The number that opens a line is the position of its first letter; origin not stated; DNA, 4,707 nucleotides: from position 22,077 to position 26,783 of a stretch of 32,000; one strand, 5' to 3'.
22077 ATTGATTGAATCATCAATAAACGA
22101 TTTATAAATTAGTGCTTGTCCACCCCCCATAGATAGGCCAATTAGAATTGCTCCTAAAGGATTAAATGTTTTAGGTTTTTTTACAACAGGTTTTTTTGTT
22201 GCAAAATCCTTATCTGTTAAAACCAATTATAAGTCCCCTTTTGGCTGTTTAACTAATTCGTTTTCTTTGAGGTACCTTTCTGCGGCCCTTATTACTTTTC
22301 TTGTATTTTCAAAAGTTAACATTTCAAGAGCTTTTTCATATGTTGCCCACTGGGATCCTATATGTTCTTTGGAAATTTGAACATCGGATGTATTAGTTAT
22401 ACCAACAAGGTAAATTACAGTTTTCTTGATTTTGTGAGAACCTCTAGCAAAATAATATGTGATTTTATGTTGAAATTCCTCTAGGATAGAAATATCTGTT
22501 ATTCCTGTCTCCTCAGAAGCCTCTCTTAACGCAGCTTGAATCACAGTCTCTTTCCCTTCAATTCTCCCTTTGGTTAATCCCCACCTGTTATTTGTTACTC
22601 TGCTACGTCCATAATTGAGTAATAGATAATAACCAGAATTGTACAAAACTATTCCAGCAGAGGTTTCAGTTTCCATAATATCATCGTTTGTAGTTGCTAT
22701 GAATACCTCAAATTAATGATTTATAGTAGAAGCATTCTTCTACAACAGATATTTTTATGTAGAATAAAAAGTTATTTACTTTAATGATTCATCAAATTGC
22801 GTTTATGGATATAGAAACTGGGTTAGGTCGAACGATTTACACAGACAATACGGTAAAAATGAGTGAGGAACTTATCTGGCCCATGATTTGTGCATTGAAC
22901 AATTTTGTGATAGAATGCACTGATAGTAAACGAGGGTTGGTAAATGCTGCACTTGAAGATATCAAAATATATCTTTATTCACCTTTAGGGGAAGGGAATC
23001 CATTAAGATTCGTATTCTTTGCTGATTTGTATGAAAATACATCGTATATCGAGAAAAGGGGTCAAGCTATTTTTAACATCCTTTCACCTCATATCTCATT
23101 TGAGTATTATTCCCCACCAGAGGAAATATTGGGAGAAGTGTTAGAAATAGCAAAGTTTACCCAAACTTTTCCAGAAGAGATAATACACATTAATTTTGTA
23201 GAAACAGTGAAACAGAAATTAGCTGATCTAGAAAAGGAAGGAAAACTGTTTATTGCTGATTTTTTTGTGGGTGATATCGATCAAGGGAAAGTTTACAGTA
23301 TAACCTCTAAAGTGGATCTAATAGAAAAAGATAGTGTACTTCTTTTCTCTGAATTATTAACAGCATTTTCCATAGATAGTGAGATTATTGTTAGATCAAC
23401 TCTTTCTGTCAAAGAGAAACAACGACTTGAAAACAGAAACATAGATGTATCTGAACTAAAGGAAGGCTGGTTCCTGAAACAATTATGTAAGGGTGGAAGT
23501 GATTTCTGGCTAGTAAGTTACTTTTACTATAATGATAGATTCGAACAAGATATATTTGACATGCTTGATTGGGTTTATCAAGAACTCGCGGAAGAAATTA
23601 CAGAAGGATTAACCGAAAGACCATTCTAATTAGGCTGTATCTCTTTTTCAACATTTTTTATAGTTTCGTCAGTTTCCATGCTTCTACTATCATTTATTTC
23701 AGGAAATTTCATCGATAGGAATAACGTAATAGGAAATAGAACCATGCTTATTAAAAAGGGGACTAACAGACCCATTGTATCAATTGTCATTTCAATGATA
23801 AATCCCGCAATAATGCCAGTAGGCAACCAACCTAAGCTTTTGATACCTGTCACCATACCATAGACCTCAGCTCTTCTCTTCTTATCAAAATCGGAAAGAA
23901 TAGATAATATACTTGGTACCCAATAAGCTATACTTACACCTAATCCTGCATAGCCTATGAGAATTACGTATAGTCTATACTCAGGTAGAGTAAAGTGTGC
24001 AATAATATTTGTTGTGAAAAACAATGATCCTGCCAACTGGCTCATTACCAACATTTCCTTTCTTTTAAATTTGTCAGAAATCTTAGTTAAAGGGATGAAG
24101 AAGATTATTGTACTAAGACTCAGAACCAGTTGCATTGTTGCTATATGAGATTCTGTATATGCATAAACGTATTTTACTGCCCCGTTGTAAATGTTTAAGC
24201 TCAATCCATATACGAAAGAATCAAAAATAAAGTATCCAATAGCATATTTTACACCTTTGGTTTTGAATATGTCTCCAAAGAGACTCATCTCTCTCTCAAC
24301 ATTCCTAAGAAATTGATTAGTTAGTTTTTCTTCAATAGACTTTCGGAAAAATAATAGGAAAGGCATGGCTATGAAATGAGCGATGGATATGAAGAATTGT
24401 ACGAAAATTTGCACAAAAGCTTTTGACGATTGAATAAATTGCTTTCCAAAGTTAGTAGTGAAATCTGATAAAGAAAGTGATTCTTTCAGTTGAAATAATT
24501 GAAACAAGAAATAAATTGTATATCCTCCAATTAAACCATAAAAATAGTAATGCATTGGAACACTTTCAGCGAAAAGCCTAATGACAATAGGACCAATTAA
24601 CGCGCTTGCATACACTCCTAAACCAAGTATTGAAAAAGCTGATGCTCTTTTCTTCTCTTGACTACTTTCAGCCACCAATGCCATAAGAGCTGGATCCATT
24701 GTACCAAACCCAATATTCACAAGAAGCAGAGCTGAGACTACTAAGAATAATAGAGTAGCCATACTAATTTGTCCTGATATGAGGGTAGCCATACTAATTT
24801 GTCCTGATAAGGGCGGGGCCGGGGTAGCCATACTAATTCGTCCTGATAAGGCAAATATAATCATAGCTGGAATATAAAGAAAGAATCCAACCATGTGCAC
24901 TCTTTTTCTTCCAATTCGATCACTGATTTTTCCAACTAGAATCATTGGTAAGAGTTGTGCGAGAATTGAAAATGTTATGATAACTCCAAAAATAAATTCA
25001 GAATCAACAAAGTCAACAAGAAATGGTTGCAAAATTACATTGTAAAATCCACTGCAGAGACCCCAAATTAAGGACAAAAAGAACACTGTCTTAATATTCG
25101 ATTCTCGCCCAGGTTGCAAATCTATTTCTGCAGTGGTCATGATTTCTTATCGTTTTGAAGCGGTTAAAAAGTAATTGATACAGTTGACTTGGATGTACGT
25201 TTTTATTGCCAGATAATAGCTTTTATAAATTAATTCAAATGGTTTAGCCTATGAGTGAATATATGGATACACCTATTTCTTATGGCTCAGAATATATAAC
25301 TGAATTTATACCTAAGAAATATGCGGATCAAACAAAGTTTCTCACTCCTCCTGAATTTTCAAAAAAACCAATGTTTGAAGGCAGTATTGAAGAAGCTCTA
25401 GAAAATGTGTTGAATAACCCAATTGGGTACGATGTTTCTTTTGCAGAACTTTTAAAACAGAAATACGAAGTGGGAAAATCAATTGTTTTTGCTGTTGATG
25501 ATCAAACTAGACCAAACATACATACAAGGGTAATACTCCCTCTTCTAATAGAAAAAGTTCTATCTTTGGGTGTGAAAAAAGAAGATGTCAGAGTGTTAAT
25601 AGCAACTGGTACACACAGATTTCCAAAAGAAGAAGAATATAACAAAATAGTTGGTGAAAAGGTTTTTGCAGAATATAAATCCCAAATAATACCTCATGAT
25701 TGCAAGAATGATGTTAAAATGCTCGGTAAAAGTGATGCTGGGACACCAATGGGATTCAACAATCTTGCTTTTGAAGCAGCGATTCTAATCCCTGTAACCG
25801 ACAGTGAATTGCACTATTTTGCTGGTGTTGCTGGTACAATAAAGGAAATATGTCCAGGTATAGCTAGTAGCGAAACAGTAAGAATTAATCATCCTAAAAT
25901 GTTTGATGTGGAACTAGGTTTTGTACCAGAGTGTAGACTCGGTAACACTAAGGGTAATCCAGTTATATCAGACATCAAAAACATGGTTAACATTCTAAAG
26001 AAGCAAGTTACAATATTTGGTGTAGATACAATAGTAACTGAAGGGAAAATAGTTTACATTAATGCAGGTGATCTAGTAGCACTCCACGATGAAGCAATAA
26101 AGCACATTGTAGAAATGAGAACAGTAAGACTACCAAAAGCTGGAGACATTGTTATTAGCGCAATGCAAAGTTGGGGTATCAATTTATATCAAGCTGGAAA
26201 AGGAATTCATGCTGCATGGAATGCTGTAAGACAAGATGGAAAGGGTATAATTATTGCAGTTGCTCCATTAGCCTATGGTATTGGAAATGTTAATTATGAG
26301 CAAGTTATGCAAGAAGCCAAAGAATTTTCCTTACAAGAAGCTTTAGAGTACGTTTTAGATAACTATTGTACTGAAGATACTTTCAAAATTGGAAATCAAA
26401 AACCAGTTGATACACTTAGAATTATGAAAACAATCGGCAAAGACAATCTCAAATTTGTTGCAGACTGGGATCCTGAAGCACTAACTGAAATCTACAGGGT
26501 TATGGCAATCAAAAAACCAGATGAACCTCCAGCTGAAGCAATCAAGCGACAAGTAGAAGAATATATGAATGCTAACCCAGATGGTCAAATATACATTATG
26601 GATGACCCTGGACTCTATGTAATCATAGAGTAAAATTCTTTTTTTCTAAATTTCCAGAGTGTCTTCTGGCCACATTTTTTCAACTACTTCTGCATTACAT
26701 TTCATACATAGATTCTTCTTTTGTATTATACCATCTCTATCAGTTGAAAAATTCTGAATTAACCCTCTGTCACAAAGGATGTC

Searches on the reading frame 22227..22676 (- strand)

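Call 22: search_protein_families(library=pfam, proteins=[window:22227-22676:-], max_evalue=0.001)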
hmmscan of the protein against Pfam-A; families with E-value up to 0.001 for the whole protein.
window:22227-22676:- (149 aa): 1 family
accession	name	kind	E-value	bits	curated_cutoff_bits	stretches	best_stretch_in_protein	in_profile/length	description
PF00293.34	NUDIX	-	3.7e-15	56.5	21.1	1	5-129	4-131/134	NUDIX domain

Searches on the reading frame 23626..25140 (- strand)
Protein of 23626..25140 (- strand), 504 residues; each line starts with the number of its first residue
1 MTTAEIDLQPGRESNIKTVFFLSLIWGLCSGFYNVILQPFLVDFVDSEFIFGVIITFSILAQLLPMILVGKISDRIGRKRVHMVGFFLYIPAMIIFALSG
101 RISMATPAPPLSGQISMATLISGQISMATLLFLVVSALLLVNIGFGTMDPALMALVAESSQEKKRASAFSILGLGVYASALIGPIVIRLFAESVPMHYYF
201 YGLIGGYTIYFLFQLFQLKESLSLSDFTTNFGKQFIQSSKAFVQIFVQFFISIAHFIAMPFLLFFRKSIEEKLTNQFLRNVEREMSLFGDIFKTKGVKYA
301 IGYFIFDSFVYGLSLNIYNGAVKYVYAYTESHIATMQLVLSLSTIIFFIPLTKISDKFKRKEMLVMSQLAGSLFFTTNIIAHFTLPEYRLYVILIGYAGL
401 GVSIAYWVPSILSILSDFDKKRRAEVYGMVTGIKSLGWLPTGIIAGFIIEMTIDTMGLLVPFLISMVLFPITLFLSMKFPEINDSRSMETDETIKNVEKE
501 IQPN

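Call 22: search_protein_families(library=pfam, proteins=[window:23626-25140:-], max_evalue=0.001)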
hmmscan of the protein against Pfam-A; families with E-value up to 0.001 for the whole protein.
window:23626-25140:- (504 aa): 1 family
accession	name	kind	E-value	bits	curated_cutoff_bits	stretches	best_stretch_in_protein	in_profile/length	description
PF07690.21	MFS_1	-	3.8e-27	95.5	33.4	2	19-261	1-227/347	Major Facilitator Superfamily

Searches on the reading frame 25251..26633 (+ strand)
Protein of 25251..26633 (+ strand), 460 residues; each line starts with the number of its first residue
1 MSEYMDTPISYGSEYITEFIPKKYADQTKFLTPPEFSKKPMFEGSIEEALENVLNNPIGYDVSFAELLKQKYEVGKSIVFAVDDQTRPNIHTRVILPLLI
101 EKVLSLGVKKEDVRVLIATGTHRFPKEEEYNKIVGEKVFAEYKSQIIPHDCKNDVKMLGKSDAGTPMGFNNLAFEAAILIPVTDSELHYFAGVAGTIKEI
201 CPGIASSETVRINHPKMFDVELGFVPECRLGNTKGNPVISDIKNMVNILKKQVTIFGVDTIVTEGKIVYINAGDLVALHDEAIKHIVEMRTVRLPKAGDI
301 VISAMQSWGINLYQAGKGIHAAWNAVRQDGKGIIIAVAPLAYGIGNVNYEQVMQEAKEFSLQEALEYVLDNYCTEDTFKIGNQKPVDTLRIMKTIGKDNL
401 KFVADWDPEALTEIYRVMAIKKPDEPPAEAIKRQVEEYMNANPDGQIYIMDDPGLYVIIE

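Call 22: search_protein_families(library=pfam, proteins=[window:25251-26633:+], max_evalue=0.001)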
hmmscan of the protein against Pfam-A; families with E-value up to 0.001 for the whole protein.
window:25251-26633:+ (460 aa): 2 families
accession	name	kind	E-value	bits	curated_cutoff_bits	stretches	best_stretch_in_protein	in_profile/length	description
PF09861.14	Lar_N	-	1.7e-40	138.9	23.3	1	44-218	28-196/204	Lactate racemase N-terminal domain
PF21113.2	LarA_C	-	5.6e-05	23.6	25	1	297-368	5-74/152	Lactate racemase C-terminal domain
